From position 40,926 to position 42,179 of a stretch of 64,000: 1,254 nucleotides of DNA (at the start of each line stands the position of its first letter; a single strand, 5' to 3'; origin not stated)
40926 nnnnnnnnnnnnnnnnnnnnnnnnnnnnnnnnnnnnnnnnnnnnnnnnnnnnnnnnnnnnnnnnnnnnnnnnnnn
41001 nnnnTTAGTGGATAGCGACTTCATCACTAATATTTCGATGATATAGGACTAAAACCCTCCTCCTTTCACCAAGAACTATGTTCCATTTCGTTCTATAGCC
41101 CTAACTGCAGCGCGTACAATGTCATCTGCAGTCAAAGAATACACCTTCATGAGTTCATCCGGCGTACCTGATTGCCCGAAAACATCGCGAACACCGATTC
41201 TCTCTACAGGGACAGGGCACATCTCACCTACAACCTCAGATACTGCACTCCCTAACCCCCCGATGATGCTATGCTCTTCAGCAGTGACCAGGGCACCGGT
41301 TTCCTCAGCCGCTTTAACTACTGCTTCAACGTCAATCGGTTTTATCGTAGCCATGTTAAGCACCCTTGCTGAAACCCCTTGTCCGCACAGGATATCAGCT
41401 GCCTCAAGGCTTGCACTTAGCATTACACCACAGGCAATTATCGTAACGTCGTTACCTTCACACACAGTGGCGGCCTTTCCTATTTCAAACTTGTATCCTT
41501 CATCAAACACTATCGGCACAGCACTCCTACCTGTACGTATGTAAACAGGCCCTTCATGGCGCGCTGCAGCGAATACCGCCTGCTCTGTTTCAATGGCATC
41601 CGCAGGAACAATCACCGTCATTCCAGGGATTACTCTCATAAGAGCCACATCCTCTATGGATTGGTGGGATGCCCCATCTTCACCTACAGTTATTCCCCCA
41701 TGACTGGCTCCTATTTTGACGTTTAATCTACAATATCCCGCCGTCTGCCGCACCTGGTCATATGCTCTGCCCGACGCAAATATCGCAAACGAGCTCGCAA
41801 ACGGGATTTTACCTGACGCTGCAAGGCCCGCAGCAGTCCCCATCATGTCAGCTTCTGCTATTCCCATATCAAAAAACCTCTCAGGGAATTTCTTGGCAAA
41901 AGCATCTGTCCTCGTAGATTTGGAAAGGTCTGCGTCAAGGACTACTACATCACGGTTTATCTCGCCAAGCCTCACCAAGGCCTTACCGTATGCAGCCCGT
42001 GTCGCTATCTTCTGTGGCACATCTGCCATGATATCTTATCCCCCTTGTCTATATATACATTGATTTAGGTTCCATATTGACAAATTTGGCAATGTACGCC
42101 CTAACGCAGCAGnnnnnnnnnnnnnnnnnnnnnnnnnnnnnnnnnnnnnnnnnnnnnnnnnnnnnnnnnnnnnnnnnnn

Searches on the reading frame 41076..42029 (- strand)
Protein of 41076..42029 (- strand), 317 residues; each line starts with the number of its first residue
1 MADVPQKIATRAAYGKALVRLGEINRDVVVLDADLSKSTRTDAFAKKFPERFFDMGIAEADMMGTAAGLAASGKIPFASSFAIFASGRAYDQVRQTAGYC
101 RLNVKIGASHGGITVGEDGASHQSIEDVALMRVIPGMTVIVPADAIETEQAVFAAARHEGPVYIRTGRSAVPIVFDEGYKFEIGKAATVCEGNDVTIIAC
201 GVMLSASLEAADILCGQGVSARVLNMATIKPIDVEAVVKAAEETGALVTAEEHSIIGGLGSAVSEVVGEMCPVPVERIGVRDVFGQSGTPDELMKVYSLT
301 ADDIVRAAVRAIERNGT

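Call 67: search_protein_families(library=pfam, proteins=[window:41076-42029:-], max_evalue=1e-8)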
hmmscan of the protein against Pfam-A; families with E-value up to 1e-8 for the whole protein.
window:41076-42029:- (317 aa): 2 families
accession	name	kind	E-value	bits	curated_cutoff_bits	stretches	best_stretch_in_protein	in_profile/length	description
PF02779.29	Transket_pyr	-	3.1e-48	164.2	27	1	7-172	2-173/174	Transketolase, pyrimidine binding domain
PF02780.25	Transketolase_C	-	1.1e-32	113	25.9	1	184-304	1-124/124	Transketolase, C-terminal domain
